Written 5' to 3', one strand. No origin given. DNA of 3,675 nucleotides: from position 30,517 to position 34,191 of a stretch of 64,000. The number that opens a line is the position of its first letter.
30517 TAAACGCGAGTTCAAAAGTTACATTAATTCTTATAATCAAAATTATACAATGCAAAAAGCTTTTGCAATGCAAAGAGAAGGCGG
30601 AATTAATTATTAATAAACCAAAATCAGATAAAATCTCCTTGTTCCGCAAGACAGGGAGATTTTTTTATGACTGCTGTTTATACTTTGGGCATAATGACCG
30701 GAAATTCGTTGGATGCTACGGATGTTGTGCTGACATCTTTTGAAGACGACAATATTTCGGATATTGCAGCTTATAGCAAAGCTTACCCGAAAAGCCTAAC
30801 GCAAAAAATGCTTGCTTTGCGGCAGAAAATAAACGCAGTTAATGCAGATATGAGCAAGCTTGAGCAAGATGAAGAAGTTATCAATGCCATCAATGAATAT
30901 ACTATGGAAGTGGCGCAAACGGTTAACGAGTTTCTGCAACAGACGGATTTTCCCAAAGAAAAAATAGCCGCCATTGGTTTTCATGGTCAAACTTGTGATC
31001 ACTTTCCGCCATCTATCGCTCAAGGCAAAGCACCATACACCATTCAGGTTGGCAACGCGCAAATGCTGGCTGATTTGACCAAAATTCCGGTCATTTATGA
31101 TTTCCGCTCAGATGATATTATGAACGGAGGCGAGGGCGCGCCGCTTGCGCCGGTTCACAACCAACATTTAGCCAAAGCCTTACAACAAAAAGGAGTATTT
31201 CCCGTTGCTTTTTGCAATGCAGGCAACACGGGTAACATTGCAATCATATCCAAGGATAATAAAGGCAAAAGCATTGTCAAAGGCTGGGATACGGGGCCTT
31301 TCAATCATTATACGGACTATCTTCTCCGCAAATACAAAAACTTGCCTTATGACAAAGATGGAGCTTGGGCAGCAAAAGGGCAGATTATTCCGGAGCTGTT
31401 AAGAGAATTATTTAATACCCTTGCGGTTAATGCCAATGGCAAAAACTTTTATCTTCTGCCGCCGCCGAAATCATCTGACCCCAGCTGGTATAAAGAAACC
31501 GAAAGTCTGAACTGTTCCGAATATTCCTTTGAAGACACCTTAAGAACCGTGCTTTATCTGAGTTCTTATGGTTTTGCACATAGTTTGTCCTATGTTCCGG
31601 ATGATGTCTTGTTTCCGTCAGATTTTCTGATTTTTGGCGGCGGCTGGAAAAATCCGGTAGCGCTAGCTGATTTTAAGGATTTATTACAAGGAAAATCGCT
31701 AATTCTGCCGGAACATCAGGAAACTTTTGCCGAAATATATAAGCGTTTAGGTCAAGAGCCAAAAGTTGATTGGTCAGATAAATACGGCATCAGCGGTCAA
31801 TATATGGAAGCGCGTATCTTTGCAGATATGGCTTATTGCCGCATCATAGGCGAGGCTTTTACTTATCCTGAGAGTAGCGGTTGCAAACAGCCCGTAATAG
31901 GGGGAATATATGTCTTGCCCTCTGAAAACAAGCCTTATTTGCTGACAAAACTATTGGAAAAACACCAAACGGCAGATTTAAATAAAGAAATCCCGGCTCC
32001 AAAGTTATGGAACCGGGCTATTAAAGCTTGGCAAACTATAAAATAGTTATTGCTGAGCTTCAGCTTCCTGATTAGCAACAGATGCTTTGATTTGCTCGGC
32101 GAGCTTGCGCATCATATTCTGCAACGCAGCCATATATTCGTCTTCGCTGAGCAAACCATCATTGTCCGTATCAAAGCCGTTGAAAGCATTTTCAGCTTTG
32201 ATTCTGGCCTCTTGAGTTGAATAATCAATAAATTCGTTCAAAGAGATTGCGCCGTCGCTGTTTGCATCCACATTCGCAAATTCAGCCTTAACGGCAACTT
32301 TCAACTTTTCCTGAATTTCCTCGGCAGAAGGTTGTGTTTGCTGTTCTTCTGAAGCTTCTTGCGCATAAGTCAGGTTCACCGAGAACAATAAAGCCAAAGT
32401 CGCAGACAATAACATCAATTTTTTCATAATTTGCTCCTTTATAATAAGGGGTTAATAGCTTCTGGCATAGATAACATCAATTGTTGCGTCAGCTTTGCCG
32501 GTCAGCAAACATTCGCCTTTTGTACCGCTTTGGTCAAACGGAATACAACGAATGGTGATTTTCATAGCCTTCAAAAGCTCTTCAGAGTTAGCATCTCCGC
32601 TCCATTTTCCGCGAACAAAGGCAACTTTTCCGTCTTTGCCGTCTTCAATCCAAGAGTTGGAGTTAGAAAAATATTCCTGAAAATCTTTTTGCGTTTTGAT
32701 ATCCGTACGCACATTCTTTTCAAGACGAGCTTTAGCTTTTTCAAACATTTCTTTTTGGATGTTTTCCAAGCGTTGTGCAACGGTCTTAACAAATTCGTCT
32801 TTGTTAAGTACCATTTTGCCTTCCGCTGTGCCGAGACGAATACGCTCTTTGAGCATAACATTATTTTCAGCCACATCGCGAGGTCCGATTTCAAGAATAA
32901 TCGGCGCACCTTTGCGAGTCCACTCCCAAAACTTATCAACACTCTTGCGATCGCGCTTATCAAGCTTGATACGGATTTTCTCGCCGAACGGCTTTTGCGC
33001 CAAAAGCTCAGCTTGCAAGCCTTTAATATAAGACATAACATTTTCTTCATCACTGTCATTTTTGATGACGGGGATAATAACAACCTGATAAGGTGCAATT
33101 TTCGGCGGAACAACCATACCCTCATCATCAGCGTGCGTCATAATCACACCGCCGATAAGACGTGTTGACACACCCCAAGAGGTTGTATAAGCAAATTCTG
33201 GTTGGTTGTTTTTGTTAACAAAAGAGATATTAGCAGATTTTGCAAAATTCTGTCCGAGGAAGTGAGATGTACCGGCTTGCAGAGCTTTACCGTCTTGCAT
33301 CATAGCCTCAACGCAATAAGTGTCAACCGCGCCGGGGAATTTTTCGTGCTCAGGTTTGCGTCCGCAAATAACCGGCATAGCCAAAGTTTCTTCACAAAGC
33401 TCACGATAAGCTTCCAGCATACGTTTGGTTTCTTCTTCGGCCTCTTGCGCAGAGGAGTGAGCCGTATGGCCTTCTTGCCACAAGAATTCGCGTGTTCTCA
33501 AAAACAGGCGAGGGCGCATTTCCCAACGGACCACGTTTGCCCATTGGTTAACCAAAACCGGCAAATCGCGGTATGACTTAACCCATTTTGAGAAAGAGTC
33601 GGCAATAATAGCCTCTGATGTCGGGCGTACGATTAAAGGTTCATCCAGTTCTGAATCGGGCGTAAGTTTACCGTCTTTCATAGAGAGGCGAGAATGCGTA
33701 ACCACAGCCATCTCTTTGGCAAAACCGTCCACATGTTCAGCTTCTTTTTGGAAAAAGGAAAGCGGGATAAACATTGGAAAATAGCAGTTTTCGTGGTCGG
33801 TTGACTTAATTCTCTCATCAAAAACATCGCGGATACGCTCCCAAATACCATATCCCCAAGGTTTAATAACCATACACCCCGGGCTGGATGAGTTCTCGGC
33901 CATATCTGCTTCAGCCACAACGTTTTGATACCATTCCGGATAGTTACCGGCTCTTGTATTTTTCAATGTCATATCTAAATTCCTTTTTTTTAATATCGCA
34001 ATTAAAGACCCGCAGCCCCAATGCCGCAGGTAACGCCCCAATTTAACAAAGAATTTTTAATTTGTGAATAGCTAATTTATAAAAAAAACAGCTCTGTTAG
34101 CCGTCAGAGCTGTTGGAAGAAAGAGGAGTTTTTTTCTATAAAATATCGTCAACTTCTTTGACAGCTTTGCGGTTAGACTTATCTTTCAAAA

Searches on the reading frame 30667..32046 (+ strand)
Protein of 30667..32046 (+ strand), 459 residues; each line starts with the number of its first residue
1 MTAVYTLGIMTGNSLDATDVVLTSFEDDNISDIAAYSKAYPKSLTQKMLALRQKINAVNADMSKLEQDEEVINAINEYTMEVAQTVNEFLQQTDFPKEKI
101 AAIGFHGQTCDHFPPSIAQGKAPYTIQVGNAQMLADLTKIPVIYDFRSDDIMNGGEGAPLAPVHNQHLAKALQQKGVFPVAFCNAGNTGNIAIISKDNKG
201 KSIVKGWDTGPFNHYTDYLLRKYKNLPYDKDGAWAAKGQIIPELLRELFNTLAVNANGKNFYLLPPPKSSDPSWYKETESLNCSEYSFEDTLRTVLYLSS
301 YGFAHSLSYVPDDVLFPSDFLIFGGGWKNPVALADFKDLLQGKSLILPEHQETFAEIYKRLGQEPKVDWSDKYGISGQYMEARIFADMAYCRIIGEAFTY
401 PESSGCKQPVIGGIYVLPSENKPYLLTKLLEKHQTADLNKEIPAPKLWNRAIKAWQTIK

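Call 62: search_protein_families(library=pfam, proteins=[window:30667-32046:+], max_evalue=0.00001)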
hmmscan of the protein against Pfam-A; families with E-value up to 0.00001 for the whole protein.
window:30667-32046:+ (459 aa): 1 family
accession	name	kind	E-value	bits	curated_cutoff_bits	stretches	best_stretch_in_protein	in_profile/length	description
PF03702.20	AnmK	-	1.7e-59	202.2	24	1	5-345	2-316/367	Anhydro-N-acetylmuramic acid kinase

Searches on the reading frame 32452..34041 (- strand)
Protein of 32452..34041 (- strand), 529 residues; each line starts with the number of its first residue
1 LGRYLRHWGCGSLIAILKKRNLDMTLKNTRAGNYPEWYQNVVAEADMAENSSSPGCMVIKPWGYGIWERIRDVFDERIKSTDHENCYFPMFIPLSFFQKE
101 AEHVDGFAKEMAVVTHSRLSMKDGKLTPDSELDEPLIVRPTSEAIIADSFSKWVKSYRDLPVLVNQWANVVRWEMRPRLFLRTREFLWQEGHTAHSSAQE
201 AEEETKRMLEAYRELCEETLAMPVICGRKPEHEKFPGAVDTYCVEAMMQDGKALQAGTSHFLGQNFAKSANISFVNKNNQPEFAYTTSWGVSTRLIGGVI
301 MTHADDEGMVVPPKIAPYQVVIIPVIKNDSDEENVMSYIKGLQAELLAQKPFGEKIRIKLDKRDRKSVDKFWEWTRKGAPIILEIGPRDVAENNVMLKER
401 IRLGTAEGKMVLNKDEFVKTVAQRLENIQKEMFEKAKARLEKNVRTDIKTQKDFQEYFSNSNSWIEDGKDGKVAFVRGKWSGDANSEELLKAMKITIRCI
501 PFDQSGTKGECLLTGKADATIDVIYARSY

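Call 62: search_protein_families(library=pfam, proteins=[window:32452-34041:-], max_evalue=0.00001)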
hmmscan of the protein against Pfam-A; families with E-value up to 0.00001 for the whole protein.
window:32452-34041:- (529 aa): 3 families
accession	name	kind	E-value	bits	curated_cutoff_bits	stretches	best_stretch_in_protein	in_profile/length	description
PF00587.30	tRNA-synt_2b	-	2.2e-18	67.4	29.3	1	130-299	5-175/179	tRNA synthetase class II core domain (G, H, P, S and T)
PF03129.25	HGTP_anticodon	-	1.2e-12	48.2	21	1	319-422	1-92/94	Anticodon binding domain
PF09180.16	ProRS-C_1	-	2.2e-08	34.6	31.5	1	473-529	12-71/71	Prolyl-tRNA synthetase, C-terminal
